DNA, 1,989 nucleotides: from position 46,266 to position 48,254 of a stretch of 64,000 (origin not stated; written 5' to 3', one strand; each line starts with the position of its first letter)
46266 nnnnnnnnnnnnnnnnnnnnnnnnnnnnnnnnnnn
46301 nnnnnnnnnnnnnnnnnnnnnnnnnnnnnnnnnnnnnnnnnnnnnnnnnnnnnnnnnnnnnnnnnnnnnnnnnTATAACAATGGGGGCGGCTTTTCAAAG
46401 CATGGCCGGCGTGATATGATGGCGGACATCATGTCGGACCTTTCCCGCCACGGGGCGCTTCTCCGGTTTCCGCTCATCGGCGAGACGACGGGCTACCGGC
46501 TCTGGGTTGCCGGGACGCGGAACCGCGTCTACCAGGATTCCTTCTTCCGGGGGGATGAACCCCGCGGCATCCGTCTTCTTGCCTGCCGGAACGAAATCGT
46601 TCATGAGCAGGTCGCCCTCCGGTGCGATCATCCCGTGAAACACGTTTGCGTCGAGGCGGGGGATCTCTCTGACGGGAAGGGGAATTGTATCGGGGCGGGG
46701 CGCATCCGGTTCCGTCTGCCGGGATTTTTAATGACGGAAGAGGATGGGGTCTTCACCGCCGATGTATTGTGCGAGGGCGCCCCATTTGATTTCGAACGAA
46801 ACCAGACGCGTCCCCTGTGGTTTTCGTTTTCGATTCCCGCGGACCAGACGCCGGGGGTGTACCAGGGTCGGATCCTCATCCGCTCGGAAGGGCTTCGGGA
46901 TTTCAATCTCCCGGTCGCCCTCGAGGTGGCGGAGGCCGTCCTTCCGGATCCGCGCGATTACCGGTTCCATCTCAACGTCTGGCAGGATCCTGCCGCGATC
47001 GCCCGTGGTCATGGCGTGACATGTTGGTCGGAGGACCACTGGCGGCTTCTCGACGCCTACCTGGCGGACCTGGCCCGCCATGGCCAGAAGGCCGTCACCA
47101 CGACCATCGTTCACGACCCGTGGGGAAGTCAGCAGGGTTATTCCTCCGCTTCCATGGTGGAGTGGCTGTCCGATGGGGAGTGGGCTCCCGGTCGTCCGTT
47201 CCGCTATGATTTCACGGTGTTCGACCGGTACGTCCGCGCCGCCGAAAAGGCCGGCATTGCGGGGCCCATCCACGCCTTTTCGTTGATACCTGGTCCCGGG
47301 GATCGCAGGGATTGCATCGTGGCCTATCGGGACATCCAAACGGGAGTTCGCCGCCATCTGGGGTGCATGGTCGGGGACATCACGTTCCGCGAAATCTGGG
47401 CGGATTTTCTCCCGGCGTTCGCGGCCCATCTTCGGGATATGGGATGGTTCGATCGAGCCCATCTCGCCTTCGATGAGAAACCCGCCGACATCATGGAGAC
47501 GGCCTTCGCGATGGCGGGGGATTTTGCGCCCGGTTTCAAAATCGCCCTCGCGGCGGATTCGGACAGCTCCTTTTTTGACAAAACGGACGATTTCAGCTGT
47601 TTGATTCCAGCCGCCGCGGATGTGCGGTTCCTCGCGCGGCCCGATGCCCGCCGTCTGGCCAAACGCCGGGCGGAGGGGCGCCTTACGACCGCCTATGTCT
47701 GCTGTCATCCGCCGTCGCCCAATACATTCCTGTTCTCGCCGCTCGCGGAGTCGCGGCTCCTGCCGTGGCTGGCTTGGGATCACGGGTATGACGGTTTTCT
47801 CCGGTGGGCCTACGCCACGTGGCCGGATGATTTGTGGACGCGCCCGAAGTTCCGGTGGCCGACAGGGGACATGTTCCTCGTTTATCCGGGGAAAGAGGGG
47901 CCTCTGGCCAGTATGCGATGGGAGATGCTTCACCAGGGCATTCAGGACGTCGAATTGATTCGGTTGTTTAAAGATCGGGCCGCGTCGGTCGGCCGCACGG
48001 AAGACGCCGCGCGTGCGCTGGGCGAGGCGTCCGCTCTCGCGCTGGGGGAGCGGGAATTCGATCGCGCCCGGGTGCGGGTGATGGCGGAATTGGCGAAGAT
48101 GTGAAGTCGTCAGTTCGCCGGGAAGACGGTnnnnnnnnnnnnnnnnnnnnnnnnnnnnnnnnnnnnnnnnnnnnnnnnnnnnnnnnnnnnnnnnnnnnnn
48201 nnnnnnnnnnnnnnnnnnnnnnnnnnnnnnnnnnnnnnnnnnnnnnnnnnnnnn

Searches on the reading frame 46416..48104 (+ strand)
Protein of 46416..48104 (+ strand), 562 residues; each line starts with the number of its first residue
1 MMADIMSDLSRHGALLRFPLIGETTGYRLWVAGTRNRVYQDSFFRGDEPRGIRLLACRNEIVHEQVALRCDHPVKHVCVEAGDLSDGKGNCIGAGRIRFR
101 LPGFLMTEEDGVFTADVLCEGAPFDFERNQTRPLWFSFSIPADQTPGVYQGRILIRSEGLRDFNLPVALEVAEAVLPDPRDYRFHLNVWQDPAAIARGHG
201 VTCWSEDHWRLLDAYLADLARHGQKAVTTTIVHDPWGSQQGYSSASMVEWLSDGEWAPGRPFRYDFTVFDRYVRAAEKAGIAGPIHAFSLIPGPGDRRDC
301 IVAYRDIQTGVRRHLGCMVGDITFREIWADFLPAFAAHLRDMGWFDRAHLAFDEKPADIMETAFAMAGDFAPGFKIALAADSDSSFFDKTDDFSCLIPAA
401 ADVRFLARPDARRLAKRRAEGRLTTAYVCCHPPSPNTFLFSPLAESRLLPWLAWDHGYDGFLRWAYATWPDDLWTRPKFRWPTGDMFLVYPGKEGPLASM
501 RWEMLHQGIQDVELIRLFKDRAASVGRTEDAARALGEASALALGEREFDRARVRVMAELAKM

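Call 14: search_protein_families(library=pfam, proteins=[window:46416-48104:+], max_evalue=0.001)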
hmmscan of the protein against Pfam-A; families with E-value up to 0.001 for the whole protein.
window:46416-48104:+ (562 aa): 3 families
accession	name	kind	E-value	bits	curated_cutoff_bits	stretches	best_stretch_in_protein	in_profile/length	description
PF13320.12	GH123_cat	-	9.5e-82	275.4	23.1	1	189-517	1-323/324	Glycoside hydrolase 123, catalytic domain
PF22680.2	Glyco_hydro_123_N_2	-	1.3e-12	48.2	27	1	52-156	23-141/142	Glycoside hydrolase 123 N-terminal domain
PF19543.5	GH123_N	-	5.7e-06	24.9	22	1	56-178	197-312/969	Glycoside hydrolase 123, N-terminal domain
